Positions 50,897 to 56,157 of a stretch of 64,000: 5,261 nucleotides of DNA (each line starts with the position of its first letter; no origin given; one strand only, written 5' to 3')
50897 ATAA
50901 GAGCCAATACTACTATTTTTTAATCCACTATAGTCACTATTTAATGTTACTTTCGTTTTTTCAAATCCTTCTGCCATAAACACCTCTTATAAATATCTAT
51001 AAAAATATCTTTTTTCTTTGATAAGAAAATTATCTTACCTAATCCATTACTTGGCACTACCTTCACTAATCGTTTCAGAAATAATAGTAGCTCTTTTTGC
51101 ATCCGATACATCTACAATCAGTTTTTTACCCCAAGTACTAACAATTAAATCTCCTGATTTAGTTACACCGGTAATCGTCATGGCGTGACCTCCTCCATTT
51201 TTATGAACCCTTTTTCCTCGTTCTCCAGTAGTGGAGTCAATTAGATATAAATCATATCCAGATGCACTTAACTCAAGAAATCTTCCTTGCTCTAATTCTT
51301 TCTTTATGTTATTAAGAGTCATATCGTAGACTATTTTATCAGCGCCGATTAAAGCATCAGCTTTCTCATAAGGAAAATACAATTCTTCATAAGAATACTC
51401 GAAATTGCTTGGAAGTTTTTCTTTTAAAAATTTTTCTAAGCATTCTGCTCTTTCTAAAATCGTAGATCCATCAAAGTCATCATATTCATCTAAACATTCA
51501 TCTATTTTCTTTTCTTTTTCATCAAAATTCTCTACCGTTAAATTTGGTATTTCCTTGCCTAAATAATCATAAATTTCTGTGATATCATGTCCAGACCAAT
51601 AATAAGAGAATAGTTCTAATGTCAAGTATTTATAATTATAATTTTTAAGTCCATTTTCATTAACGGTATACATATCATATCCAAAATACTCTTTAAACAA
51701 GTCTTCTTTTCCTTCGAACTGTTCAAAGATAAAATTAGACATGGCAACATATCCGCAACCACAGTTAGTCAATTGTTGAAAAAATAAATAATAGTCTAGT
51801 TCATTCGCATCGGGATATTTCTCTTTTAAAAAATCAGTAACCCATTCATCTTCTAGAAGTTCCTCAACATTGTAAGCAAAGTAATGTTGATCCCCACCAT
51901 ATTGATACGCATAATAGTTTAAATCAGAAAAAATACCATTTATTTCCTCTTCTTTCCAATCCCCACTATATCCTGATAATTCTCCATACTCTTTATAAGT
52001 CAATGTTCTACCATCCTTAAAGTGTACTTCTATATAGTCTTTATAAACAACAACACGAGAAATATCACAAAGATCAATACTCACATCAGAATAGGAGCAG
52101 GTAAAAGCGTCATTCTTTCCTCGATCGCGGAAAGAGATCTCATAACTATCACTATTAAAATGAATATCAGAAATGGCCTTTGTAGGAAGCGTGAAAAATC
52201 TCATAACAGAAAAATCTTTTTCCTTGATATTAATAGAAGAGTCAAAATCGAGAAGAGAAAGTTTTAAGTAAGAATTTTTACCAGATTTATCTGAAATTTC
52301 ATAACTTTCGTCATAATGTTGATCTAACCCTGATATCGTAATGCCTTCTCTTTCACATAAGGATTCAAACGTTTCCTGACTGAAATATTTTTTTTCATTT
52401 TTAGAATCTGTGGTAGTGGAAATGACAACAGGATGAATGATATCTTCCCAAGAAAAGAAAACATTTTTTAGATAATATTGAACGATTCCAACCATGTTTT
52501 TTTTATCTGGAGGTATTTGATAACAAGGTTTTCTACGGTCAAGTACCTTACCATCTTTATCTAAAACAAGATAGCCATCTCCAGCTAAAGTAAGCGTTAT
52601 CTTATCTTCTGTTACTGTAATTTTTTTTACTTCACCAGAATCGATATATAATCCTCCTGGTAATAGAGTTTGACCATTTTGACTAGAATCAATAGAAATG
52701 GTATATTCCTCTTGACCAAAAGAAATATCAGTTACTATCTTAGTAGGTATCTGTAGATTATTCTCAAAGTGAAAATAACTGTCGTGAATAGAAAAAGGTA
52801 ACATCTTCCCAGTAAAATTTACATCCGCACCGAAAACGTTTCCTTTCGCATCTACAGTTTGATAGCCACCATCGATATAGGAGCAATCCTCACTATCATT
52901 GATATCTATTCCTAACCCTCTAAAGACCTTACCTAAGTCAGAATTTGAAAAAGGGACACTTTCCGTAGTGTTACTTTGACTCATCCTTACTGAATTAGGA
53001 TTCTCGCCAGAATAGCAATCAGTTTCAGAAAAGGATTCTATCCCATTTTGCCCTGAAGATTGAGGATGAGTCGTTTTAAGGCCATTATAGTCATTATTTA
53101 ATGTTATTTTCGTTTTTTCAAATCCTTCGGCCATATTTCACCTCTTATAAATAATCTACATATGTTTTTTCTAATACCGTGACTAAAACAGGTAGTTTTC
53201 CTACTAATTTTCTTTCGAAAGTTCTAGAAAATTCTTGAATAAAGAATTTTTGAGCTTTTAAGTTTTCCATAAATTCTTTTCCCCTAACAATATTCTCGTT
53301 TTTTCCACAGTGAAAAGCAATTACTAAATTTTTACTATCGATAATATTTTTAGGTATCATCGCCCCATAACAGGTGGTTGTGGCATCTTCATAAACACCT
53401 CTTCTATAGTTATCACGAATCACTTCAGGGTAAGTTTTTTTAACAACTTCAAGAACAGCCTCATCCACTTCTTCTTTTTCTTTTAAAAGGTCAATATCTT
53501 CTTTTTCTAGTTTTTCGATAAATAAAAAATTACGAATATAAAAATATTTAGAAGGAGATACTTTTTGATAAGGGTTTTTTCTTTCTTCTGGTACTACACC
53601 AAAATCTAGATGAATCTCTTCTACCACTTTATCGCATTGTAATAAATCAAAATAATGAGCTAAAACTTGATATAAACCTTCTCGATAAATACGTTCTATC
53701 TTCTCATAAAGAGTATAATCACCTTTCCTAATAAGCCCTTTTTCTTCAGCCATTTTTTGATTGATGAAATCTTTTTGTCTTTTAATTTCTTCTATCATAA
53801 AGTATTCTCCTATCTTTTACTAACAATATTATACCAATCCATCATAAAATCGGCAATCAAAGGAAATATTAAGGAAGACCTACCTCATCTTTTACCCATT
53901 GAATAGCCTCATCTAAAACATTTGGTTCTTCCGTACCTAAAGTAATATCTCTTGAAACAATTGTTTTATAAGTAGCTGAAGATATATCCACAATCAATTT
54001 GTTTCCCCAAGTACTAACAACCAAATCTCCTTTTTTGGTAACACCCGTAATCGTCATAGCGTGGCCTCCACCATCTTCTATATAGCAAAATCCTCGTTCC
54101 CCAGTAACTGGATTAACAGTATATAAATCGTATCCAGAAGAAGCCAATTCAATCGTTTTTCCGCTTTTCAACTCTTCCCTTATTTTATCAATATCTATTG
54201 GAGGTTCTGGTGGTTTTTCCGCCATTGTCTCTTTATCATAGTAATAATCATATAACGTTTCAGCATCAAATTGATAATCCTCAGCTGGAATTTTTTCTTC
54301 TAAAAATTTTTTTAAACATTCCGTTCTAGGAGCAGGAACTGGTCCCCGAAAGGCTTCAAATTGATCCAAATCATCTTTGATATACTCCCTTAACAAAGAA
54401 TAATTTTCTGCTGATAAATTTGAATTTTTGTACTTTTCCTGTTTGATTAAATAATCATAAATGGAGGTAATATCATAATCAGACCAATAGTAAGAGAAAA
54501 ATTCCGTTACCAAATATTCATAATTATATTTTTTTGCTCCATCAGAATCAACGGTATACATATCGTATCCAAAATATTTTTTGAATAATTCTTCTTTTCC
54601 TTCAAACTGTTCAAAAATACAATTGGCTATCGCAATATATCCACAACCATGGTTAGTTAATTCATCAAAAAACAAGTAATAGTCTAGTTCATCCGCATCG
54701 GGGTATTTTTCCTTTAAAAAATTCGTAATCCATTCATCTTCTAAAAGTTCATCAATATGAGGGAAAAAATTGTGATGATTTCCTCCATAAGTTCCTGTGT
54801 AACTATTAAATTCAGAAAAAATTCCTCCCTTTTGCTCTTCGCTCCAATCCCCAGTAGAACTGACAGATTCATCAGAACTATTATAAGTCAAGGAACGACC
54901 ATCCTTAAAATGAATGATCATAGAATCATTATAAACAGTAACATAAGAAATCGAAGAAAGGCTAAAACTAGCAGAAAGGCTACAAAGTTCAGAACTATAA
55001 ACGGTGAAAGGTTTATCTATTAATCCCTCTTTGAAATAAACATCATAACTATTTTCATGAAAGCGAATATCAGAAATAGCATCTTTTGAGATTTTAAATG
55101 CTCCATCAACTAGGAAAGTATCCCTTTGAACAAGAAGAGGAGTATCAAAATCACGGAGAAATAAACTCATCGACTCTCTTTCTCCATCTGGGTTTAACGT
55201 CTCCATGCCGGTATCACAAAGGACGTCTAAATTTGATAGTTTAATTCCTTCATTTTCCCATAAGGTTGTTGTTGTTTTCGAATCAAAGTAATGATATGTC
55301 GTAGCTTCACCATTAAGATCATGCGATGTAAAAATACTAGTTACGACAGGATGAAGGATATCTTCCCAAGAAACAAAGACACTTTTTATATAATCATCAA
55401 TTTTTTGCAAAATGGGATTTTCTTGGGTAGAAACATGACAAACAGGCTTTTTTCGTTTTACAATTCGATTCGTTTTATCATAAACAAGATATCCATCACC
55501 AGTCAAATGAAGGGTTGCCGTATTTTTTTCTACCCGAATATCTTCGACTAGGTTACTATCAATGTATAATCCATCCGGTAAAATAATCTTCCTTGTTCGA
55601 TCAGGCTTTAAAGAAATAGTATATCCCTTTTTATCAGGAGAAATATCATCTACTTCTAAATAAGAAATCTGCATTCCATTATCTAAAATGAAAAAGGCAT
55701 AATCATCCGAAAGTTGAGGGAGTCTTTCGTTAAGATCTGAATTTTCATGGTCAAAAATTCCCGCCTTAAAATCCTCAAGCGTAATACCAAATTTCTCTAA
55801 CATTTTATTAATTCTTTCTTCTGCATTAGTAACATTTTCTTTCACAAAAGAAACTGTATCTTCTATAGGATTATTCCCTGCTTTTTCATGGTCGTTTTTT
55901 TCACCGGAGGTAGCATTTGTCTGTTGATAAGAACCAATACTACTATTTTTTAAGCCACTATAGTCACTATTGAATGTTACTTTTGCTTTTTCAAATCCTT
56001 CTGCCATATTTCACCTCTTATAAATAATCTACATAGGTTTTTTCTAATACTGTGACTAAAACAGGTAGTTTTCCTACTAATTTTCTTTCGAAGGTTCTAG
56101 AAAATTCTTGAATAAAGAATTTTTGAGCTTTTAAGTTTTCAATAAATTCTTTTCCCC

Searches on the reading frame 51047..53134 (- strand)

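Call 5: search_protein_families(library=pfam, proteins=[window:51047-53134:-], max_evalue=10)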
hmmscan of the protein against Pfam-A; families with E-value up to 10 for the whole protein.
window:51047-53134:- (695 aa): 2 families
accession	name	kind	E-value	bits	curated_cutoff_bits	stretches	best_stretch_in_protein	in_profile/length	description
PF06480.20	FtsH_ext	-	0.0066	17.1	25.5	1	163-203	37-55/103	FtsH Extracellular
PF13529.12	Peptidase_C39_2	-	0.2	12.7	24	1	604-665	86-139/143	Peptidase_C39 like family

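Call 6: search_protein_families(library=ncbifam, proteins=[window:51047-53134:-], max_evalue=10)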
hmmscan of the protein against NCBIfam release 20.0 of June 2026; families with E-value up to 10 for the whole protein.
window:51047-53134:- (695 aa): 0 families

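Call 72: search_protein_families(library=padloc, proteins=[window:51047-53134:-], max_evalue=1)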
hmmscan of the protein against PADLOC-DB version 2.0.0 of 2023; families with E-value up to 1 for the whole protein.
window:51047-53134:- (695 aa): 0 families

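Call 73: search_protein_families(library=phrogs, proteins=[window:51047-53134:-], max_evalue=1)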
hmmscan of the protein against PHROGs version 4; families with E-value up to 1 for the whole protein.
window:51047-53134:- (695 aa): 1 family
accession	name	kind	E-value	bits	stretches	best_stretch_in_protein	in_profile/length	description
phrog_4331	-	unknown function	0.14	13.2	1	549-572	36-59/68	-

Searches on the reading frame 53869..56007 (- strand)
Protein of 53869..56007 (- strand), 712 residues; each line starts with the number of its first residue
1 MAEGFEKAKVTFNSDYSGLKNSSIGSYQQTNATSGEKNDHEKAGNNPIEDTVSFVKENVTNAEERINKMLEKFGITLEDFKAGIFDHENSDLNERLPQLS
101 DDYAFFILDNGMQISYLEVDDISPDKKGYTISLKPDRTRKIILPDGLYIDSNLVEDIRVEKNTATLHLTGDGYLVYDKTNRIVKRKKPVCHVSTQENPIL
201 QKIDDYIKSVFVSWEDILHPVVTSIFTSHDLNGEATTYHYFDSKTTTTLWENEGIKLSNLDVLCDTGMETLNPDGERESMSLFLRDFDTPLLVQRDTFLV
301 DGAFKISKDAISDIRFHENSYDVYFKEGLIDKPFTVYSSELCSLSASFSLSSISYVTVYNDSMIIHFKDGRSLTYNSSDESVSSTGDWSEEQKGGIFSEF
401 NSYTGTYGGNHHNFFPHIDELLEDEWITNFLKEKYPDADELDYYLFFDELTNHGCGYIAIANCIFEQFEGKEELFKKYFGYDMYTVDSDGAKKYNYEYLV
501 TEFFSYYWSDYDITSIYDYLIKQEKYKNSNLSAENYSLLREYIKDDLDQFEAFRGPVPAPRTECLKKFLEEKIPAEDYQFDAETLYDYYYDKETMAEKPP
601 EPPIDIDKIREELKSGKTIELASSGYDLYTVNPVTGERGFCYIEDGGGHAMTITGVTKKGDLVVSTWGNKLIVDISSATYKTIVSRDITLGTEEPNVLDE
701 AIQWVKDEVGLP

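Call 5: search_protein_families(library=pfam, proteins=[window:53869-56007:-], max_evalue=10)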
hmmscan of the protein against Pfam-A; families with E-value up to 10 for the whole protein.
window:53869-56007:- (712 aa): 1 family
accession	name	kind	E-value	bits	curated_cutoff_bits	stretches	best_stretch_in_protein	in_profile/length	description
PF00440.29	TetR_N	-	2.3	8.5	24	0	235-245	31-41/47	Bacterial regulatory proteins, tetR family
